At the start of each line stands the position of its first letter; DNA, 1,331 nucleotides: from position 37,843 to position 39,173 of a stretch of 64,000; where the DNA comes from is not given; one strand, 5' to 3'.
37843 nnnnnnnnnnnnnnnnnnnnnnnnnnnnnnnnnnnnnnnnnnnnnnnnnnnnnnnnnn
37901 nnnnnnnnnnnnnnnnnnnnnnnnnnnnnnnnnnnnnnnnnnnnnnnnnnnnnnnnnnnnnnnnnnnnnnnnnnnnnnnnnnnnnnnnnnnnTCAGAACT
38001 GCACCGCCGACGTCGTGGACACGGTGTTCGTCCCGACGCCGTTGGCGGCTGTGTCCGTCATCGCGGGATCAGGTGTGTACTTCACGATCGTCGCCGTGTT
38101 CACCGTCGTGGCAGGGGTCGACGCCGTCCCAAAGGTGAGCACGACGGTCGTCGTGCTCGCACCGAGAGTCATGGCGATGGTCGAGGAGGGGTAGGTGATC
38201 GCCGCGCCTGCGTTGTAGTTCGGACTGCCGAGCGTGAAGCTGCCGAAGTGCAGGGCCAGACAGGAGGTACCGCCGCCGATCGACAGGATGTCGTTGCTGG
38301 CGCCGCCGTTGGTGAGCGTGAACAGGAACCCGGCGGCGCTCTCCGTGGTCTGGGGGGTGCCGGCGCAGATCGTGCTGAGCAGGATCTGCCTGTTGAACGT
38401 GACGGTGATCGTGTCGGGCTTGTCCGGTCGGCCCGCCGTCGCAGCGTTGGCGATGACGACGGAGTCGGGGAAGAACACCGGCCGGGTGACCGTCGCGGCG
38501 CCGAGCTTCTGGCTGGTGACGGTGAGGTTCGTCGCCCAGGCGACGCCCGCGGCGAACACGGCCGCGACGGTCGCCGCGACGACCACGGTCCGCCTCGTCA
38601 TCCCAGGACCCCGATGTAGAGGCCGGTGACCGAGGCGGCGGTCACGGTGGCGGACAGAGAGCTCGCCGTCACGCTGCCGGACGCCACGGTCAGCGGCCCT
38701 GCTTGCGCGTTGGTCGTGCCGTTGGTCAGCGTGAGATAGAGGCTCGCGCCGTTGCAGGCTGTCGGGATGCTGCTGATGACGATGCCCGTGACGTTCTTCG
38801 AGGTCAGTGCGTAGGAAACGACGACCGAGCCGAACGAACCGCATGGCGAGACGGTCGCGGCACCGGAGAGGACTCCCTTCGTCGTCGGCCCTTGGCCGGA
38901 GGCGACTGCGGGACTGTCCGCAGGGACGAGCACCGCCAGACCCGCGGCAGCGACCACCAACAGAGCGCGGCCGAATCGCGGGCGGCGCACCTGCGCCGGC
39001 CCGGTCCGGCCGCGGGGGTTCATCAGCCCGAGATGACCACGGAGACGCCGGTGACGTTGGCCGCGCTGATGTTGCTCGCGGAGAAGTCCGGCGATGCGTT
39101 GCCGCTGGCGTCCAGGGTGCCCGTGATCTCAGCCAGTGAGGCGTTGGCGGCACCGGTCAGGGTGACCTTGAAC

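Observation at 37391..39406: Translationally coupled operon of three paralogous charge-poor secreted proteins plus a SipW-like signal peptidase: candidate uncharacterised actinobacterial fibre or pilus system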

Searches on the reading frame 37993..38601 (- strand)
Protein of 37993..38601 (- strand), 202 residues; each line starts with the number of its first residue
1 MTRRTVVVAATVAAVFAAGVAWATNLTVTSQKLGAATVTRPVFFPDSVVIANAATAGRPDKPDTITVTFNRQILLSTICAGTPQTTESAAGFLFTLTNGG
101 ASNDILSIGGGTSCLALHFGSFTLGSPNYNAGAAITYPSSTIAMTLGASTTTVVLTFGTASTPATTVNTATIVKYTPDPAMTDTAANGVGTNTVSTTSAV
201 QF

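Call 3: search_protein_families(library=ncbifam, proteins=[window:37993-38601:-], max_evalue=1)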
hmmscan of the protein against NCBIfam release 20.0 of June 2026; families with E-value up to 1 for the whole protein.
window:37993-38601:- (202 aa): 0 families

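Call 4: search_protein_families(library=pfam, proteins=[window:37993-38601:-], max_evalue=1)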
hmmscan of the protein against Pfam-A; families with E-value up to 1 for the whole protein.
window:37993-38601:- (202 aa): 0 families

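Call 5: find_homologous_proteins(query=window:37993-38601:-, max_evalue=0.01)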
Query window:37993-38601:- (202 aa): 10 proteins with E <= 0.01 among 1446 candidates.
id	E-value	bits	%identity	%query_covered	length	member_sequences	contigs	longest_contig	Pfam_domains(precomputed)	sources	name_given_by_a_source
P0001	3.1e-105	367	95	89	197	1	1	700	-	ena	-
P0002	4.2e-105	367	93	93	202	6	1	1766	-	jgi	jgi:hypothetical protein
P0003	2.0e-84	300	77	99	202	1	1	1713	-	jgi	jgi:hypothetical protein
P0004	1.0e-83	297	77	93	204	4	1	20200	-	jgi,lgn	jgi:hypothetical protein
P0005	7.5e-81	288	77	97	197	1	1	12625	-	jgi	jgi:hypothetical protein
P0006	1.5e-70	254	70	96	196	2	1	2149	-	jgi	jgi:hypothetical protein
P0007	2.5e-59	218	54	88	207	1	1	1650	-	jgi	jgi:hypothetical protein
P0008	9.6e-58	213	56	99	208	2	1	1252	-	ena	-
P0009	5.4e-43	165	51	88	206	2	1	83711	-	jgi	jgi:hypothetical protein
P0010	1.3e-39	154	50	100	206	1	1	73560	-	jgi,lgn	jgi:hypothetical protein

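Call 6: find_encoding_contigs(protein=P0009, flank=8000, max_places=3)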
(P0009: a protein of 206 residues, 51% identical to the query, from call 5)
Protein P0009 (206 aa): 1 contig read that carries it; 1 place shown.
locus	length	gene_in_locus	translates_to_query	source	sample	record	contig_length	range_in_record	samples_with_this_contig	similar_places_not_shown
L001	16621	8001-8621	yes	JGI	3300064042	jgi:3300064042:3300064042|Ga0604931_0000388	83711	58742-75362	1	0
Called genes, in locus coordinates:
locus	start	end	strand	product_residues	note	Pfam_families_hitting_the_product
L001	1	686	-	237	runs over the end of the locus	PF21695:GlnR_1st, PF00486:Trans_reg_C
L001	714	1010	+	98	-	PF02597:ThiS (weak)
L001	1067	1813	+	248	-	-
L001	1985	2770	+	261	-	-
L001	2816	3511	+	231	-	PF11209:LmeA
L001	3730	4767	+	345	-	-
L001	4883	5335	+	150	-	PF00085:Thioredoxin (weak), PF13098:Thioredoxin_2 (weak)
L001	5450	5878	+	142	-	PF14340:DUF4395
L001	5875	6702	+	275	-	PF00581:Rhodanese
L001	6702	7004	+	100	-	PF07210:DUF1416, PF13620:CarboxypepD_reg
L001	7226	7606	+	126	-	-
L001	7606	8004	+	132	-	-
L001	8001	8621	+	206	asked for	-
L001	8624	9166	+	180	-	PF10502:Peptidase_S26 (weak), PF00717:Peptidase_S24 (weak)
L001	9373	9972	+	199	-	-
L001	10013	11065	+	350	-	-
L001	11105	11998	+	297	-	PF00717:Peptidase_S24 (weak)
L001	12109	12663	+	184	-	-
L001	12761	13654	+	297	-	-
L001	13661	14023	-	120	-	PF02635:DsrE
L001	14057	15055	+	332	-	-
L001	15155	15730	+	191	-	-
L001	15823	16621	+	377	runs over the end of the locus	PF02771:Acyl-CoA_dh_N, PF02770:Acyl-CoA_dh_M, PF00441:Acyl-CoA_dh_1, PF08028:Acyl-CoA_dh_2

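Call 7: find_encoding_contigs(protein=P0010, flank=8000, max_places=3)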
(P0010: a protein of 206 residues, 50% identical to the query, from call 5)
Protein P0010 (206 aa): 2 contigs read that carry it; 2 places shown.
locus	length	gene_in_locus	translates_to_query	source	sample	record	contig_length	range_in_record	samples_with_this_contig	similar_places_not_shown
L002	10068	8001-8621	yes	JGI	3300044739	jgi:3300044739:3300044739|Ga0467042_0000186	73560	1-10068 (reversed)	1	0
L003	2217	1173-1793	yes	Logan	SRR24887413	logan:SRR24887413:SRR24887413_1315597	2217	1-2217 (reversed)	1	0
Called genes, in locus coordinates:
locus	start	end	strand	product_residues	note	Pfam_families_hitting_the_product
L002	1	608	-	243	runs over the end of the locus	PF21695:GlnR_1st, PF00486:Trans_reg_C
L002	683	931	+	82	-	-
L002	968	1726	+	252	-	-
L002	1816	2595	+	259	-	-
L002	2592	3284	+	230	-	PF11209:LmeA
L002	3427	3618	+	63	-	-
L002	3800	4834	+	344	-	PF13338:AbiEi_4 (weak)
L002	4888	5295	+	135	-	PF00085:Thioredoxin, PF13098:Thioredoxin_2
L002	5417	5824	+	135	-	PF14340:DUF4395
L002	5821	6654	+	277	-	PF00581:Rhodanese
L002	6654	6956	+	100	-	PF07210:DUF1416, PF13620:CarboxypepD_reg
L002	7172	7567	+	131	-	-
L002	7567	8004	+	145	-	-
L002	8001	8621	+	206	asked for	-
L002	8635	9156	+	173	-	-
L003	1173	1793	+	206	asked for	-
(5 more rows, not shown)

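Call 8: find_encoding_contigs(protein=P0004, flank=8000, max_places=3)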
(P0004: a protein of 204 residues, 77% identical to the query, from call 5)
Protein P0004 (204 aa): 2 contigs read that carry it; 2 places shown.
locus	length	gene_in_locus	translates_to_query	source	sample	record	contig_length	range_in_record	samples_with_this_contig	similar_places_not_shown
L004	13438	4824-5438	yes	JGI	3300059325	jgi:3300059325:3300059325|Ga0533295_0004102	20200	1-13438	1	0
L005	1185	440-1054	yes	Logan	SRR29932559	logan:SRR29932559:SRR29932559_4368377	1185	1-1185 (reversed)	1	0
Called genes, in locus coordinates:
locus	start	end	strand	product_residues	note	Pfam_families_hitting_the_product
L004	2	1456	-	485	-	?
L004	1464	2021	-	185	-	-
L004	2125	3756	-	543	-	PF00512:HisKA, PF02518:HATPase_c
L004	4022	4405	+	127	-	-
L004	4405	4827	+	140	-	-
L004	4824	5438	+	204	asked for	-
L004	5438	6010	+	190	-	PF00717:Peptidase_S24 (weak)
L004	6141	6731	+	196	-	PF10502:Peptidase_S26 (weak)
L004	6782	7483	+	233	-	PF12389:Peptidase_M73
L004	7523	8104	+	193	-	-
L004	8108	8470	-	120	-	PF02635:DsrE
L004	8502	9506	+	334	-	-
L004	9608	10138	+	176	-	-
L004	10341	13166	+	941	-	PF13860:FlgD_ig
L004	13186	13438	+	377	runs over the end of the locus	PF02771:Acyl-CoA_dh_N, PF02770:Acyl-CoA_dh_M, PF00441:Acyl-CoA_dh_1, PF08028:Acyl-CoA_dh_2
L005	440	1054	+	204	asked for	-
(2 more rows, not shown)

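Call 26: find_homologous_proteins(query=A1, max_evalue=0.001)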
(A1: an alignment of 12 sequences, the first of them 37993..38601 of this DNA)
Query A1 (12 sequences) (202 aa, profile of the alignment): 84 proteins with E <= 0.001 among 8000 candidates.
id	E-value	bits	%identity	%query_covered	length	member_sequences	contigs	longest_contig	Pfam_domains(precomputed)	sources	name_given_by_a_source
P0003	6.0e-91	322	77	99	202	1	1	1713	-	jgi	jgi:hypothetical protein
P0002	5.0e-90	319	93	93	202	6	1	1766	-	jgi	jgi:hypothetical protein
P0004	5.3e-89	315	77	93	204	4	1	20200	-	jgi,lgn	jgi:hypothetical protein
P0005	2.5e-87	310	77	97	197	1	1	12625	-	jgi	jgi:hypothetical protein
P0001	7.2e-86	305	95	89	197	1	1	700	-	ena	-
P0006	4.6e-81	289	70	96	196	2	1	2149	-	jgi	jgi:hypothetical protein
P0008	1.8e-80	287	56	99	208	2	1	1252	-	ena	-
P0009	1.1e-75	272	51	88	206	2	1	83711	-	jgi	jgi:hypothetical protein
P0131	1.2e-71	259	26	100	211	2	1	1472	-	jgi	jgi:hypothetical protein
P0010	1.8e-71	258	50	100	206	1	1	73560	-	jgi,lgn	jgi:hypothetical protein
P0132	3.2e-71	257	32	100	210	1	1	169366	-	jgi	jgi:hypothetical protein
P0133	1.2e-70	255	38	88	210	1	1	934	-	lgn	-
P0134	1.0e-68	249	39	91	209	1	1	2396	-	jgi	jgi:hypothetical protein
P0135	4.3e-68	247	36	88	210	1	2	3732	-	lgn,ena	-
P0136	5.2e-68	247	34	88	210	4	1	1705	-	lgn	-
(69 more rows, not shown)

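Call 41: predict_structure(alignment_id=A3)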
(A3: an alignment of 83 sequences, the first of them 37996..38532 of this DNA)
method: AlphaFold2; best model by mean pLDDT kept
length: 179 residues; sequences in the alignment: 83
mean_pLDDT: 89.8   pTM: 0.85
mean pLDDT of the five models: 89.8, 89.5, 88.5, 88.3, 85.3
residues with pLDDT >= 90: 137; 70-90: 26; 50-70: 13; < 50: 3
segments of 3 or more residues with pLDDT < 50: 1-3
pLDDT, mean of each block of 10 residues (from residue 1): 49 75 94 92 97 93 94 95 93 94 93 97 97 97 88 96 93 78
secondary structure, 60 per line:
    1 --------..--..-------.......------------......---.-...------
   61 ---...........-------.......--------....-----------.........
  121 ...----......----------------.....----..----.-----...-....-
elements in order: E22-28 E41-46 E64-74 E82-88 E97-100 E112-123 E128-133 E150-154 E171-173 H175-178

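Call 55: search_protein_families(library=ncbifam, proteins=[L004:6141-6731:+, L004:6782-7483:+, L004:7523-8104:+, L001:9373-9972:+, L001:10013-11065:+, L001:11105-11998:+, L001:12109-12663:+, L001:12761-13654:+], max_evalue=0.01)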
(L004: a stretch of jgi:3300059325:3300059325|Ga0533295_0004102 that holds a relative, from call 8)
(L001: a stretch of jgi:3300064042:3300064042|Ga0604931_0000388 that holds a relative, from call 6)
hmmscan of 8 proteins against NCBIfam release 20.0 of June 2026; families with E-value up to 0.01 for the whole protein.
L004:6141-6731:+ (196 aa): 3 families
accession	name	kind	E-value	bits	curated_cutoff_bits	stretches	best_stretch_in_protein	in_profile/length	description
TIGR02228.1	sigpep_I_arch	equivalog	1.3e-16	60.9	51.85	1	30-172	14-151/158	signal peptidase I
NF046067.1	SigPepSipWBacil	equivalog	5.8e-11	42.3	190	1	31-180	14-166/189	signal peptidase I SipW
TIGR02227.1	sigpep_I_bact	equivalog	5.3e-07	29.6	47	1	34-109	4-80/162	signal peptidase I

L004:6782-7483:+ (233 aa): 1 family
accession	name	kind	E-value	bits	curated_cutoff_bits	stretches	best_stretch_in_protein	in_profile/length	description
NF046066.1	BioflmMtrxTasA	equivalog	5e-05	22.8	450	1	19-100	10-87/264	biofilm matrix protein TasA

L004:7523-8104:+ (193 aa): 0 families

L001:9373-9972:+ (199 aa): 0 families

L001:10013-11065:+ (350 aa): 0 families

L001:11105-11998:+ (297 aa): 3 families
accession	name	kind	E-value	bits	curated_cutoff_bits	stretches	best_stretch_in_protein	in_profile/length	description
TIGR02228.1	sigpep_I_arch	equivalog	4e-19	69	51.85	1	17-143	17-149/158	signal peptidase I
NF046067.1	SigPepSipWBacil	equivalog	3.8e-08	33.1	190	1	40-144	46-159/189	signal peptidase I SipW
TIGR02227.1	sigpep_I_bact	equivalog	0.0018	18.2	47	1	34-92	23-85/162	signal peptidase I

L001:12109-12663:+ (184 aa): 0 families

L001:12761-13654:+ (297 aa): 0 families

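Call 62: search_solved_structures(query=A3, max_evalue=10)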
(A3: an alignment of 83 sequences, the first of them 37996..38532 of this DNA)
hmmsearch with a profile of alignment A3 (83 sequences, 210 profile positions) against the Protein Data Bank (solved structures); distinct sequences matched with E-value up to 10: 3.
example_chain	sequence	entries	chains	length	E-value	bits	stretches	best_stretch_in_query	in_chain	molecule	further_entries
4ni2_A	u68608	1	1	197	1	12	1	56-122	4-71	Guanylate cyclase soluble subunit alpha-3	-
3uvj_A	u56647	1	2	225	1.4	11.6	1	56-122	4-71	Guanylate cyclase soluble subunit alpha-3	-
6jt0_A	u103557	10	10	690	1.4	11.5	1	43-122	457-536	Guanylate cyclase soluble subunit alpha-1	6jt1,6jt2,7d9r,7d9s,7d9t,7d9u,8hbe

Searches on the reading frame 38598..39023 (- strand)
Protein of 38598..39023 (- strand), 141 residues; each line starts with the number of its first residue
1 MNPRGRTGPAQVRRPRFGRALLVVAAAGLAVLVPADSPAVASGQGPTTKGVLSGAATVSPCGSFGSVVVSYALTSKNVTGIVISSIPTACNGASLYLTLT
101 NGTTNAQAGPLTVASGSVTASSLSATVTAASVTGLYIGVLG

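Call 3: search_protein_families(library=ncbifam, proteins=[window:38598-39023:-], max_evalue=1)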
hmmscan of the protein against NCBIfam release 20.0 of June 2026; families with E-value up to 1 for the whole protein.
window:38598-39023:- (141 aa): 0 families

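Call 4: search_protein_families(library=pfam, proteins=[window:38598-39023:-], max_evalue=1)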
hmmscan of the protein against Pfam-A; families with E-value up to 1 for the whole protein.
window:38598-39023:- (141 aa): 2 families
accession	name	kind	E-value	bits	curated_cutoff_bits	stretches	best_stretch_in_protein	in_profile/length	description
PF23926.2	LtfC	-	0.19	12.8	27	1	78-133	22-68/100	LtfC-like, beta-sandwich domain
PF03436.18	DUF281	-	0.73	10.9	25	0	88-119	16-48/55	Domain of unknown function (DUF281)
